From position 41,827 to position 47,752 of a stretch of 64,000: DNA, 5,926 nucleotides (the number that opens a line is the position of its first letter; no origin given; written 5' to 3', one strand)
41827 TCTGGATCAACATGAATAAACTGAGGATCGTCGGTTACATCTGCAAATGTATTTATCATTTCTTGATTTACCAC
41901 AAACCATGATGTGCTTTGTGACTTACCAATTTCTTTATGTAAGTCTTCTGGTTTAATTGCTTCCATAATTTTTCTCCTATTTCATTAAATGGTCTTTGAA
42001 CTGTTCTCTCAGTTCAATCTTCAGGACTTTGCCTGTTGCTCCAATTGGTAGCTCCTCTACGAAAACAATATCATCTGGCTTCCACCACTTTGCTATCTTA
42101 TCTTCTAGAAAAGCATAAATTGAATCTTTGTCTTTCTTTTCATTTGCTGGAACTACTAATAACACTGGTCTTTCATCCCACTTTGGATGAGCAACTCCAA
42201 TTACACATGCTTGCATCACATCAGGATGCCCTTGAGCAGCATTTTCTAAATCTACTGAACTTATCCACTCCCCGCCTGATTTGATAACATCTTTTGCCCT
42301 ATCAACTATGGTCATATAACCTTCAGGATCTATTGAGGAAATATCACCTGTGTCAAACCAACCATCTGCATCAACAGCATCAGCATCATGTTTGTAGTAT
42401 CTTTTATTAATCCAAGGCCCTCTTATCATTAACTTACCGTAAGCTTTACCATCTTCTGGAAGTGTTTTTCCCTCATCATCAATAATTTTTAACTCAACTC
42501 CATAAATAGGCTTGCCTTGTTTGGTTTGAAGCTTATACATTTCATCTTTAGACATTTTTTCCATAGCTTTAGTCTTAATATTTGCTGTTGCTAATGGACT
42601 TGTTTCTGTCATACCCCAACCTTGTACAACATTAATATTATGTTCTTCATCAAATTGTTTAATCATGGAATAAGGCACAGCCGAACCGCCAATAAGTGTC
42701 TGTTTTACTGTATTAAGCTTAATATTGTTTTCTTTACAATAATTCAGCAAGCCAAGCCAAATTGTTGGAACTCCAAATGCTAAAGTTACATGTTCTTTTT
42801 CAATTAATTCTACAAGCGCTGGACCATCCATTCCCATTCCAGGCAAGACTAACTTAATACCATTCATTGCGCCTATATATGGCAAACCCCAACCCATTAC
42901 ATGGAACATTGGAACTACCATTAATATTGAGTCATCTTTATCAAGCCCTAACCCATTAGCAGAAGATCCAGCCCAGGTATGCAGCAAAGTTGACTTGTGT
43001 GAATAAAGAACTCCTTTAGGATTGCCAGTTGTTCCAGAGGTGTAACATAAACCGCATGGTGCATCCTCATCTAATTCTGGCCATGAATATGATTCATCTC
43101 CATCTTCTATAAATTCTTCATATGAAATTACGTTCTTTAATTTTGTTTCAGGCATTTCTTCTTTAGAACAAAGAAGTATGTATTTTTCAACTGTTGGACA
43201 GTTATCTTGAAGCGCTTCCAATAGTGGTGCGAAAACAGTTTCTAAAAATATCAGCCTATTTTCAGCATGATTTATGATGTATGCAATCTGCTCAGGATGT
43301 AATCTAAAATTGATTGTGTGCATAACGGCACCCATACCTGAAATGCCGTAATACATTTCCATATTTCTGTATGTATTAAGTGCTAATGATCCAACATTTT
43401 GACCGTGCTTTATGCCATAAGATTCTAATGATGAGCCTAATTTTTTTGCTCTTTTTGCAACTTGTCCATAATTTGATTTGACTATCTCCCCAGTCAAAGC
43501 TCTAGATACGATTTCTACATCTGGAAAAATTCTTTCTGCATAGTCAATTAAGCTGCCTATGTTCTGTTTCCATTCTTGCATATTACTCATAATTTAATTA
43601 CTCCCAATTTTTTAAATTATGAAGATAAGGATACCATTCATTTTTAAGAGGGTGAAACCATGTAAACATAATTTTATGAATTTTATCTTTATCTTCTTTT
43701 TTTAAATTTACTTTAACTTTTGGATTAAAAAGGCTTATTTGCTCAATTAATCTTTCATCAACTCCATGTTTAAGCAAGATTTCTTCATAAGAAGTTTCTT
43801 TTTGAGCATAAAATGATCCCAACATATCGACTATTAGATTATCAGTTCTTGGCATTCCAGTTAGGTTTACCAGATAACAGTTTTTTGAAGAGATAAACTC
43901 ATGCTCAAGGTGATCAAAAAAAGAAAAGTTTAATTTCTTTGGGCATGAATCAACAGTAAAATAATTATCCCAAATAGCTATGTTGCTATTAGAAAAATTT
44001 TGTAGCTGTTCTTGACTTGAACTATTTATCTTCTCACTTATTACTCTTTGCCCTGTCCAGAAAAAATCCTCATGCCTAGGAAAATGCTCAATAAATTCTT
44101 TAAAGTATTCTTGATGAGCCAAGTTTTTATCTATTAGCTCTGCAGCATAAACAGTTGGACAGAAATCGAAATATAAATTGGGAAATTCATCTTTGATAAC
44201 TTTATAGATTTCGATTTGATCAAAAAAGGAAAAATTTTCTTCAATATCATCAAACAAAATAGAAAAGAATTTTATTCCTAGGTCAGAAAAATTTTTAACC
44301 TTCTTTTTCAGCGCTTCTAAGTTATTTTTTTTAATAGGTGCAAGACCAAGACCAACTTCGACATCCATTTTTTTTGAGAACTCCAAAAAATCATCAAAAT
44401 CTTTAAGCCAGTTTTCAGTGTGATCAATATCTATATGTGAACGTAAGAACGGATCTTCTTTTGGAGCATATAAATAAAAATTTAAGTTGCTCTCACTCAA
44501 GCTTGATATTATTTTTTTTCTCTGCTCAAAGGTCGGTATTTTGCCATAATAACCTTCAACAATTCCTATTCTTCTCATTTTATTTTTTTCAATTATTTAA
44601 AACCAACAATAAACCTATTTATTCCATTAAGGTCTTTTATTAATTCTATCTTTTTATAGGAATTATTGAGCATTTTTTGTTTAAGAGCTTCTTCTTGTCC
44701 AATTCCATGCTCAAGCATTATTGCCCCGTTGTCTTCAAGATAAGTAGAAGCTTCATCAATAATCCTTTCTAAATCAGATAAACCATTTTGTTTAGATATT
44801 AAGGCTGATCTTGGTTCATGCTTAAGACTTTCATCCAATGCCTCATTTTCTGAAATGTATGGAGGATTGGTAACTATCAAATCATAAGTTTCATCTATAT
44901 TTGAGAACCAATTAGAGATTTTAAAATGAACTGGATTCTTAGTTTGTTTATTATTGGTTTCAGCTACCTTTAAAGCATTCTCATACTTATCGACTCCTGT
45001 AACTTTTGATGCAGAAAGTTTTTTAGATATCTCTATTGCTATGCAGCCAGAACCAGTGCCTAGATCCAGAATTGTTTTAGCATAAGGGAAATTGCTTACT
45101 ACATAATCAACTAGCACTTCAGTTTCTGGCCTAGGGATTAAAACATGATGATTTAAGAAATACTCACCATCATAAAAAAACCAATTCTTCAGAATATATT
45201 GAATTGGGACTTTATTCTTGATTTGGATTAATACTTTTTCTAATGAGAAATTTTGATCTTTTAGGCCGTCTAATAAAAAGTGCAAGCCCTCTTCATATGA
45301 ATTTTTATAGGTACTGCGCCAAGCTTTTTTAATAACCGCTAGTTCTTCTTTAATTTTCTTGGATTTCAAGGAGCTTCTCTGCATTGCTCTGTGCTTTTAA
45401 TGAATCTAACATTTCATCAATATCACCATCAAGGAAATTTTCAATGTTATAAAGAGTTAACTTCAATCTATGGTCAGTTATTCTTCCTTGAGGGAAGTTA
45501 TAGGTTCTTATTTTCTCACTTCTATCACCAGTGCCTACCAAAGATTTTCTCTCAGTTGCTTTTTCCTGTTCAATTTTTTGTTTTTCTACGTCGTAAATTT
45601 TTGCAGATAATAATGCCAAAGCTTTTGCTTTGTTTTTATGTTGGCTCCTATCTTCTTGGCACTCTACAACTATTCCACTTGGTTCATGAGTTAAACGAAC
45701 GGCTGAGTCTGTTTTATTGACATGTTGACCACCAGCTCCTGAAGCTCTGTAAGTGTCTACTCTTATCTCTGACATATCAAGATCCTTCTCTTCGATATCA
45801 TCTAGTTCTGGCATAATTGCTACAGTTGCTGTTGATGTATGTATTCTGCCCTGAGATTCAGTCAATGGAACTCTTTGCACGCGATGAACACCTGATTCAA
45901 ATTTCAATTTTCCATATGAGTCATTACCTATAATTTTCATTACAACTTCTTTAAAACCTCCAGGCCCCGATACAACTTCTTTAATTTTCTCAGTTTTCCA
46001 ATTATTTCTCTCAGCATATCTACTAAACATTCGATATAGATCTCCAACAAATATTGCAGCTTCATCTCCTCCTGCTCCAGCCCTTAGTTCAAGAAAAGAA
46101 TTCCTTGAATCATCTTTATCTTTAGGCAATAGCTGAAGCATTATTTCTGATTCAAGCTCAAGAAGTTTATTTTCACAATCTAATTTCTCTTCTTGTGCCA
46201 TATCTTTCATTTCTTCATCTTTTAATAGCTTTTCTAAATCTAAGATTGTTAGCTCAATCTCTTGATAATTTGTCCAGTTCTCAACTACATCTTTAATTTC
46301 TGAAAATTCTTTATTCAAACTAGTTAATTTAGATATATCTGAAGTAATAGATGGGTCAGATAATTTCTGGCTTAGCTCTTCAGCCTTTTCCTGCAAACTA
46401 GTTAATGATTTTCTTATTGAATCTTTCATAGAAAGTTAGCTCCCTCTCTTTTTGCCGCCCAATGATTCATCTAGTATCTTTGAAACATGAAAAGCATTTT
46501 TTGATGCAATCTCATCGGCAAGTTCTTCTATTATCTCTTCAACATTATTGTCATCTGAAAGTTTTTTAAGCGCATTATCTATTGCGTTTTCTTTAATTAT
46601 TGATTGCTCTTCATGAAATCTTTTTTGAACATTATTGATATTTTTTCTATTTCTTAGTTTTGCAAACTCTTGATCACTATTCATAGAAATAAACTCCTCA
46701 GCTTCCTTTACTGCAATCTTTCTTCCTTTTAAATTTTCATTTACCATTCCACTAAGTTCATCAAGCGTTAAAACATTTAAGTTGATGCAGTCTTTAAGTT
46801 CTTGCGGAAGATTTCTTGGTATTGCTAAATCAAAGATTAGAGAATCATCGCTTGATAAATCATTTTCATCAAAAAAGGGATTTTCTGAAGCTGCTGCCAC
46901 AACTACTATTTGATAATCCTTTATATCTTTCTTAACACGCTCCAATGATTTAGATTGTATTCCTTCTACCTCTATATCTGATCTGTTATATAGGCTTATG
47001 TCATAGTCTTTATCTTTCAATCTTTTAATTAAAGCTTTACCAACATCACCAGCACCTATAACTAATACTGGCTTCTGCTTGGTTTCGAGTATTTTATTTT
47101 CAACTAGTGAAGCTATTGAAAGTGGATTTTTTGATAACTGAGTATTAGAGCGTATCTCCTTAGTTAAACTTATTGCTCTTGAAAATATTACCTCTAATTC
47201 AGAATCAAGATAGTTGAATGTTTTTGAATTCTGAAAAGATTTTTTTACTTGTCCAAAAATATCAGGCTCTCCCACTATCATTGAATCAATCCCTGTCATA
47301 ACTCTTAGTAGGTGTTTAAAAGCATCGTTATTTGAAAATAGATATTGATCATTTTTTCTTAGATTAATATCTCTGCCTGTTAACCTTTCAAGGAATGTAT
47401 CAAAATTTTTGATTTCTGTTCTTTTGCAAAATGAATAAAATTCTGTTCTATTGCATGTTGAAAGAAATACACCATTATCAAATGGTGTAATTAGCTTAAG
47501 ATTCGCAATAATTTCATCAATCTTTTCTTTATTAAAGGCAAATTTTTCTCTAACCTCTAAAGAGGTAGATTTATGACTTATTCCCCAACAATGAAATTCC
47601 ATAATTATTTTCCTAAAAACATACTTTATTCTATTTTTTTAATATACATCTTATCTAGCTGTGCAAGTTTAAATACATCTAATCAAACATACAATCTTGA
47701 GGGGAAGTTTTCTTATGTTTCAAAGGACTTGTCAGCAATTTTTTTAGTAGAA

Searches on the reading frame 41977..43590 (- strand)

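Call 68: search_protein_families(library=ncbifam, proteins=[window:41977-43590:-], max_evalue=1e-10)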
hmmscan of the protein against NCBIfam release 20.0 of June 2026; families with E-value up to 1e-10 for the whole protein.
window:41977-43590:- (537 aa): 93 families (the best 25 are shown)
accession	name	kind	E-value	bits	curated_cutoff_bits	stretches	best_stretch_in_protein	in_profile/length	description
NF005426.0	PRK07008.1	equivalog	1.7e-220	733.3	822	1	2-535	7-539/545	3-(methylthio)propionyl-CoA ligase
NF004674.0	PRK06018.1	subfamily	4.8e-211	702.2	766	1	4-534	5-537/544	long-chain-fatty-acid--CoA ligase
NF004837.0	PRK06187.1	subfamily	2e-166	554.3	476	1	3-534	2-525/531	long-chain-fatty-acid--CoA ligase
NF004143.0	PRK05620.1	equivalog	4.8e-115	385.1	852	1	2-533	3-557/576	long-chain fatty-acid--CoA ligase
NF006020.0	PRK08162.1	subfamily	2.3e-101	339.8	677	1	16-534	26-541/545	acyl-CoA synthetase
NF006182.0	PRK08316.1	subfamily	4.8e-90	302.5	663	1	9-534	11-520/523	fatty acyl-CoA synthetase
NF009233.0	PRK12583.1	subfamily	3.6e-76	256.7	832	1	8-534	17-553/558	fatty acid CoA ligase family protein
NF005307.0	PRK06839.1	equivalog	1.2e-75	255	748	1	32-533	21-495/496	o-succinylbenzoate--CoA ligase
NF002966.0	PRK03640.1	equivalog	3.8e-74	250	556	1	31-532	20-481/483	o-succinylbenzoate--CoA ligase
NF005857.1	PRK07786.1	exception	2.2e-72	244.3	733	1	40-531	36-512/513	fatty-acid--CoA ligase FadD5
NF005801.1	PRK07656.1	equivalog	3.5e-70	237.1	657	1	14-528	6-500/500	FadD3 family acyl-CoA ligase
TIGR01923.1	menE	equivalog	5.5e-70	236.4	330.15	1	41-524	2-439/442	o-succinylbenzoate--CoA ligase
NF052269.1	Staph_lig_FadD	equivalog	2e-66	224.4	650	1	40-534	29-496/499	long-chain-fatty-acid--CoA ligase FadD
NF004758.0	PRK06087.1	equivalog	4.2e-64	216.9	736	1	39-535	51-539/548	medium-chain fatty-acid--CoA ligase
NF004114.0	PRK05605.1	equivalog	1.3e-63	215.2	766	1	39-533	60-571/575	long-chain-fatty-acid--CoA ligase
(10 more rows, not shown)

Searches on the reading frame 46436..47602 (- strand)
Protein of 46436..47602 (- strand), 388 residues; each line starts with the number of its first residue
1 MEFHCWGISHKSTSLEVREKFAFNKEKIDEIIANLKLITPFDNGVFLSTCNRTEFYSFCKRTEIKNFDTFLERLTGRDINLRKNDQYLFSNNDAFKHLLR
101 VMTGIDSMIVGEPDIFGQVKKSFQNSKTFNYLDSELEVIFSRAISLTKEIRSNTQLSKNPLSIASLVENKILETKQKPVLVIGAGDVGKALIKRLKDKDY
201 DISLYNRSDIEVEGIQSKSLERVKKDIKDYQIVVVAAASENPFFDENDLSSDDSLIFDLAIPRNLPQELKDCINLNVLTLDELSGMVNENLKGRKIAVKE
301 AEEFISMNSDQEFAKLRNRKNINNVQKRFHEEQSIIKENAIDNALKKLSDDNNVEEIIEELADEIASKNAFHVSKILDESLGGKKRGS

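Call 68: search_protein_families(library=ncbifam, proteins=[window:46436-47602:-], max_evalue=1e-10)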
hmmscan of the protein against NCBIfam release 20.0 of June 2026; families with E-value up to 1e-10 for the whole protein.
window:46436-47602:- (388 aa): 7 families
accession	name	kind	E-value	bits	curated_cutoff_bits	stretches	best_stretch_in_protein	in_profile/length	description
TIGR01035.1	hemA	equivalog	7.8e-65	219.4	209.55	1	5-378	3-394/416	glutamyl-tRNA reductase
NF000744.0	PRK00045.1-3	equivalog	3.4e-49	167.9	429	1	3-360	3-385/447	glutamyl-tRNA reductase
NF000752.0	PRK00045.4-2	equivalog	2.2e-33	116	381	1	45-366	48-367/412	glutamyl-tRNA reductase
NF001909.0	PRK00676.1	equivalog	4.8e-32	111.3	478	1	6-321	6-321/338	glutamyl-tRNA reductase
NF010548.0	PRK13940.1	equivalog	1.6e-30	106.3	469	1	7-369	7-381/414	glutamyl-tRNA reductase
NF000750.0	PRK00045.3-4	equivalog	4.6e-30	104.9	289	1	5-331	5-346/439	glutamyl-tRNA reductase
NF000751.1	PRK00045.4-1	equivalog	2.3e-17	63.2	478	1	45-366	48-370/426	glutamyl-tRNA reductase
